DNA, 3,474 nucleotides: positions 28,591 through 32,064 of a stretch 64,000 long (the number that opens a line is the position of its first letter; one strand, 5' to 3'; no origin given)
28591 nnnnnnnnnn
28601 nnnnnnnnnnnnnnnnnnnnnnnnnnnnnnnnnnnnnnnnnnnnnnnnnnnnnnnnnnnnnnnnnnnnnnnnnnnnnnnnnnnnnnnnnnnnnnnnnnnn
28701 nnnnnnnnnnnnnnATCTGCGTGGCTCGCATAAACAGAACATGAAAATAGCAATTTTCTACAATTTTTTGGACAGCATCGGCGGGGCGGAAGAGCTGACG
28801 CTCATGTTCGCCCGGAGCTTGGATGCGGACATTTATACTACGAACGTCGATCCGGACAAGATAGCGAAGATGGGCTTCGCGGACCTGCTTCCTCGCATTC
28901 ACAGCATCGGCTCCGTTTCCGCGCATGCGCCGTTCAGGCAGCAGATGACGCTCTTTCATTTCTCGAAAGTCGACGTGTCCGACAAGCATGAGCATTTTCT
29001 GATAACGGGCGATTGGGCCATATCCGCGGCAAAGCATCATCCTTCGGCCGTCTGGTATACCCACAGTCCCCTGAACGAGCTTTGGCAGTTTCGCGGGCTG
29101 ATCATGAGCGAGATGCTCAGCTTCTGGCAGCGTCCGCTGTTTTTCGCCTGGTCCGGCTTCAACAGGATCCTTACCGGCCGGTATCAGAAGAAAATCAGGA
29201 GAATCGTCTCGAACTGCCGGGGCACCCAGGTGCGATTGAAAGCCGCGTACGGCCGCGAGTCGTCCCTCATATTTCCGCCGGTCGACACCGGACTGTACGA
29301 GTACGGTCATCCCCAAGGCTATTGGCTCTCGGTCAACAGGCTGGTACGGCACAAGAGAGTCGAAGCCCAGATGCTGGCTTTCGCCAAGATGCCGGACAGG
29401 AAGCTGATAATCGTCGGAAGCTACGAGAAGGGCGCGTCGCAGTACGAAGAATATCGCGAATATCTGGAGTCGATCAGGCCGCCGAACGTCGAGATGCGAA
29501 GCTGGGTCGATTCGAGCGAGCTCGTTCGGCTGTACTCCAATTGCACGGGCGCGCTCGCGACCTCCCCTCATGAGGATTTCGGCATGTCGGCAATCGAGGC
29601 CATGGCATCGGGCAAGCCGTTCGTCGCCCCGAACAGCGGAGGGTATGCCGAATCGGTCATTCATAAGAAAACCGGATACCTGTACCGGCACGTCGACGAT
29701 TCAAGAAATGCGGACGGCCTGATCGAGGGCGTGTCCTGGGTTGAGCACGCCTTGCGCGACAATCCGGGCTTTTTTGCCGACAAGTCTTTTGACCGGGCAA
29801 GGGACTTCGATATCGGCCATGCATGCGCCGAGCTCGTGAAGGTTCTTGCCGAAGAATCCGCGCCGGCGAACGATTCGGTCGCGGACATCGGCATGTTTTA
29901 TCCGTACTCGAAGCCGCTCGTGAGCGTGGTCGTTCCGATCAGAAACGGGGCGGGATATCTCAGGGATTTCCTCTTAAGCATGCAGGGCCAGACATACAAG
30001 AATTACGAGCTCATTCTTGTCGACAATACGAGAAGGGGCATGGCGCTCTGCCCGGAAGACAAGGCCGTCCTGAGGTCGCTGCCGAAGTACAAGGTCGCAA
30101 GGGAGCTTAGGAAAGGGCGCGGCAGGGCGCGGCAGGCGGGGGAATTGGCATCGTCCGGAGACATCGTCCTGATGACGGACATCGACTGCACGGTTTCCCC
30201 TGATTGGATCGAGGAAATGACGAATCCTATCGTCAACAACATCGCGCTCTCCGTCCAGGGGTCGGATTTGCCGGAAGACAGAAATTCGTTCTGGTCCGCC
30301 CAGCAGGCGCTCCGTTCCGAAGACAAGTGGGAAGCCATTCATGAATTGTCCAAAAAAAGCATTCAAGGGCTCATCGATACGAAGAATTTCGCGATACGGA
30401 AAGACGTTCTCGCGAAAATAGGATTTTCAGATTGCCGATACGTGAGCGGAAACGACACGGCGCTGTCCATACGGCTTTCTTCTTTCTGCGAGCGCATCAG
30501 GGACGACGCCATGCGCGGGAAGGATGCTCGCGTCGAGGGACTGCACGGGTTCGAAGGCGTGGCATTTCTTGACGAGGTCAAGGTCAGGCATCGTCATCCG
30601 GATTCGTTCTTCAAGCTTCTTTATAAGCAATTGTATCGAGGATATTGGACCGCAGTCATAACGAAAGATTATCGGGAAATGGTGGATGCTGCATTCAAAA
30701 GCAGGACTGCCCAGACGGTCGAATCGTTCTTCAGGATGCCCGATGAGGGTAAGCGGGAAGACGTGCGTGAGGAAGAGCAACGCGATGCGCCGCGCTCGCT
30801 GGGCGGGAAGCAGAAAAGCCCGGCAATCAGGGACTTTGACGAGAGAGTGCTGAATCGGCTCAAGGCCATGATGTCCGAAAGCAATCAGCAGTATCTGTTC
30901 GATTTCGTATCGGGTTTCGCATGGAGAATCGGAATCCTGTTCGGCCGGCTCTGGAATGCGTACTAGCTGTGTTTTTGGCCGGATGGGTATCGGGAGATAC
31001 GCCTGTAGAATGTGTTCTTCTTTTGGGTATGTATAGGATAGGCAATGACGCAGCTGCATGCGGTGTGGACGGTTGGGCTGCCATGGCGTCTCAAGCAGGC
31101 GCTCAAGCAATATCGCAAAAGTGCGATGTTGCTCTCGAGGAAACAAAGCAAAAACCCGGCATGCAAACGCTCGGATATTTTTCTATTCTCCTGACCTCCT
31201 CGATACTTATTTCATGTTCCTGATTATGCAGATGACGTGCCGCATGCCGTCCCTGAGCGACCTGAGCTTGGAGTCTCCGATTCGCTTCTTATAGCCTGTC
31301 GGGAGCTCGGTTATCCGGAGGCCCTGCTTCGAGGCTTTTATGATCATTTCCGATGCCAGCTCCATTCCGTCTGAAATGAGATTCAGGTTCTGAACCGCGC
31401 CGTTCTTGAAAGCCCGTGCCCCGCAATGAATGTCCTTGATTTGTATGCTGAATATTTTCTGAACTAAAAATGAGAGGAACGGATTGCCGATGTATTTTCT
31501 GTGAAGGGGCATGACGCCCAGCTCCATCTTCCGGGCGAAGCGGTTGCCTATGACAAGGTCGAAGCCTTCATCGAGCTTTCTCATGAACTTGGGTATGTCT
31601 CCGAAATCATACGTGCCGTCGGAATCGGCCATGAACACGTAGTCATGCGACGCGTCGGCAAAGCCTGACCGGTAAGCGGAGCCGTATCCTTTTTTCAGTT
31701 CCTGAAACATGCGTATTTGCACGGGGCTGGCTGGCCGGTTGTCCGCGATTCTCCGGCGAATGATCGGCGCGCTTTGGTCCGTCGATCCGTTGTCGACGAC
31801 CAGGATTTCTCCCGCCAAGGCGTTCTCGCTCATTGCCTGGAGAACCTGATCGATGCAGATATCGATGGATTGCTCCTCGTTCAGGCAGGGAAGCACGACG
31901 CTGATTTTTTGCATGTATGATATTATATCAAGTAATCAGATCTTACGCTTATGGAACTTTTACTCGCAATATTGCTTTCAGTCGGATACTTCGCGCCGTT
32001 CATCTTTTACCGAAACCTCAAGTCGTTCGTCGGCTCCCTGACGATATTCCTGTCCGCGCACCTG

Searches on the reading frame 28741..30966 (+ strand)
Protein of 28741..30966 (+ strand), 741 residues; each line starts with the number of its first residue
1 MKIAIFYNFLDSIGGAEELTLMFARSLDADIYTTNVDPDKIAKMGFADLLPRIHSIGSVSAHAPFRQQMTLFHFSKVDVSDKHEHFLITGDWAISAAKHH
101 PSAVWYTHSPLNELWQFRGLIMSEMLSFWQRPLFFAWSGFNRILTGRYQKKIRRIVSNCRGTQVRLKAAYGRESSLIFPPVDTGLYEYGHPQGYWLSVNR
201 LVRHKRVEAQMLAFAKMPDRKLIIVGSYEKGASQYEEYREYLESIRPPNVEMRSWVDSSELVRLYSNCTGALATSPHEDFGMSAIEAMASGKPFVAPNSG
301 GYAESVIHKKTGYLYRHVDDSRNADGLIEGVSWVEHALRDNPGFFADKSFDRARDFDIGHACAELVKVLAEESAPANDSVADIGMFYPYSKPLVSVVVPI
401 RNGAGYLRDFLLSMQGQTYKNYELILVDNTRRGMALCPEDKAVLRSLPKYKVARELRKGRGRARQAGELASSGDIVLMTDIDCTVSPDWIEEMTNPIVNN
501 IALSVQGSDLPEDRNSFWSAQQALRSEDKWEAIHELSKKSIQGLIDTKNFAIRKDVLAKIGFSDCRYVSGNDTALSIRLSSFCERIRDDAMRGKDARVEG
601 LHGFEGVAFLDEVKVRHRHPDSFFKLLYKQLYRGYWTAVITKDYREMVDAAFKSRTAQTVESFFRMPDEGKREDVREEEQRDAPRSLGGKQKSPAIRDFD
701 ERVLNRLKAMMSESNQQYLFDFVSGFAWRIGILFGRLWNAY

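Call 37: search_protein_families(library=pfam, proteins=[window:28741-30966:+], max_evalue=0.001)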
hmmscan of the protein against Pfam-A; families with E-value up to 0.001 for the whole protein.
window:28741-30966:+ (741 aa): 6 families
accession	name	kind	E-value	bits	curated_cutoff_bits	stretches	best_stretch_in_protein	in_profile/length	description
PF00534.26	Glycos_transf_1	-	2e-21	76.7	26.4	1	194-327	17-152/172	Glycosyl transferases group 1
PF00535.33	Glycos_transf_2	-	2.5e-17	63.7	23.3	1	395-560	1-167/168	Glycosyl transferase family 2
PF13692.12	Glyco_trans_1_4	-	4.3e-15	56.7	27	1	197-325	6-134/142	Glycosyl transferases group 1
PF20706.3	GT4-conflict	-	3.9e-06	26.6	26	1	220-309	233-323/385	Family 4 Glycosyltransferase in conflict systems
PF13641.12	Glyco_tranf_2_3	-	1.1e-05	26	27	1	394-635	3-228/230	Glycosyltransferase like family 2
PF10111.15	Glyco_tranf_2_2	-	0.00026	21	27.3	1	395-583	1-203/276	Glycosyltransferase like family 2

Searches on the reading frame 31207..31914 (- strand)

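Call 37: search_protein_families(library=pfam, proteins=[window:31207-31914:-], max_evalue=0.001)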
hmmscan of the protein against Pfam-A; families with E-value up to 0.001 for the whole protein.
window:31207-31914:- (235 aa): 1 family
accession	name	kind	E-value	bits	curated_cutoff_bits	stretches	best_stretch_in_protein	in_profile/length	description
PF00535.33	Glycos_transf_2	-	3.9e-26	92.4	23.3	1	5-175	1-165/168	Glycosyl transferase family 2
